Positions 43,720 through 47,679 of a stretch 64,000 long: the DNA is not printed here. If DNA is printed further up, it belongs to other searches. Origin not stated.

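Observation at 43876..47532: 1218-aa predicted T9SS-substrate adhesin (by its C-terminal sorting domain) with IgGFc-binding-like N-domain and six cysteine-bearing tandem repeats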

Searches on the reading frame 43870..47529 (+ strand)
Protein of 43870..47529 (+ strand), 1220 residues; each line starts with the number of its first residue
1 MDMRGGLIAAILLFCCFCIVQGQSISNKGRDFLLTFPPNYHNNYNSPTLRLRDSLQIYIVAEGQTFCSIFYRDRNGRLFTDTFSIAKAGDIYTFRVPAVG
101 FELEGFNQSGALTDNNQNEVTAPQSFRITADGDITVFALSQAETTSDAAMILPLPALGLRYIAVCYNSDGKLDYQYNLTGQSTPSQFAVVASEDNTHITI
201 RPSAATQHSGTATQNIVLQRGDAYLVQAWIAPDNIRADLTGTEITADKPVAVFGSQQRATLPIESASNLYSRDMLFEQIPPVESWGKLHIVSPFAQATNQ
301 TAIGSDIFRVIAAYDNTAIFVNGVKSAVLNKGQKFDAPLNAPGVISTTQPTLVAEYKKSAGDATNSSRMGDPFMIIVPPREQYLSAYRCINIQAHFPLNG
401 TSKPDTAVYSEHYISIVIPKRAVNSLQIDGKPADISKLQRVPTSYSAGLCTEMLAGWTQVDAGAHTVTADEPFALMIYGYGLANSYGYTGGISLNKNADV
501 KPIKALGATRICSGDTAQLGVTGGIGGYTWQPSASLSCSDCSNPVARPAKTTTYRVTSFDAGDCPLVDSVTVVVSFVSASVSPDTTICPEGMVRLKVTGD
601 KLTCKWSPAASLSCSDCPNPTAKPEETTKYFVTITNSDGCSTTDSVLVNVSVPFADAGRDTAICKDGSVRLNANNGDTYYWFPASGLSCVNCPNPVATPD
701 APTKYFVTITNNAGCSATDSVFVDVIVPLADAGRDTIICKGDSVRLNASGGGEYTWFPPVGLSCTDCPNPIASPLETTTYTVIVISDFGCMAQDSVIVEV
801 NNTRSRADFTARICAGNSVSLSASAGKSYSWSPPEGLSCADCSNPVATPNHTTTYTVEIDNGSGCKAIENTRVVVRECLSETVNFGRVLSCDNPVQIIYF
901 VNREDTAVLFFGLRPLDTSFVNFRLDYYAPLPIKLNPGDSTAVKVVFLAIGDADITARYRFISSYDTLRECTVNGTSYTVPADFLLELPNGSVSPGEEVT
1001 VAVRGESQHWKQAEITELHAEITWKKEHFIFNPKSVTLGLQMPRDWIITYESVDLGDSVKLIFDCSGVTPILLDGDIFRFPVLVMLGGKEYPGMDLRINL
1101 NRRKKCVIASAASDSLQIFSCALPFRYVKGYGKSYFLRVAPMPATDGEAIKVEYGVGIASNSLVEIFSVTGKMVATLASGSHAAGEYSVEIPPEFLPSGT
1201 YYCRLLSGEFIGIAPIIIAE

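Call 3: search_protein_families(library=pfam, proteins=[window:43870-47529:+], max_evalue=1)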
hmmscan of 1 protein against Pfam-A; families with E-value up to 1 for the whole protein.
window:43870-47529:+ (1220 aa): 7 families
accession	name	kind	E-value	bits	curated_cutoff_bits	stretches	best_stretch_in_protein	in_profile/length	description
PF17517.7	IgGFc_binding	-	2.7e-61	207.9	25.6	1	147-479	1-297/297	IgGFc binding protein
PF19081.6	Ig_7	-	5.6e-19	68.7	27.3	4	660-727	9-82/84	Ig-like domain CHU_C associated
PF18962.6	Por_Secre_tail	-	0.005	17.5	27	1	1141-1209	3-66/75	Secretion system C-terminal sorting domain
PF13860.13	FlgD_ig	-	0.041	14.3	27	1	1149-1201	11-69/79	FlgD Ig-like domain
PF18911.6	PKD_4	-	0.073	13.6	27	0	728-750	4-26/85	PKD domain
PF16002.10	Headcase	-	0.16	11.9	27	0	686-719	155-191/198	Headcase protein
PF12371.14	TMEM131_like_N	-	0.21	12.3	28.8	0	885-949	10-70/84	Transmembrane protein 131-like N-terminal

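Call 4: search_protein_families(library=ncbifam, proteins=[window:43870-47529:+], max_evalue=1)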
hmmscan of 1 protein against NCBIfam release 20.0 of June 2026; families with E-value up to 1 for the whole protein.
window:43870-47529:+ (1220 aa): 1 family
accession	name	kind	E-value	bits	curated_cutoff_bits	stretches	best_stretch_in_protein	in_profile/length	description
TIGR04183.1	Por_Secre_tail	domain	2.3e-05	24.3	23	1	1139-1209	1-62/72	T9SS type A sorting domain-containing protein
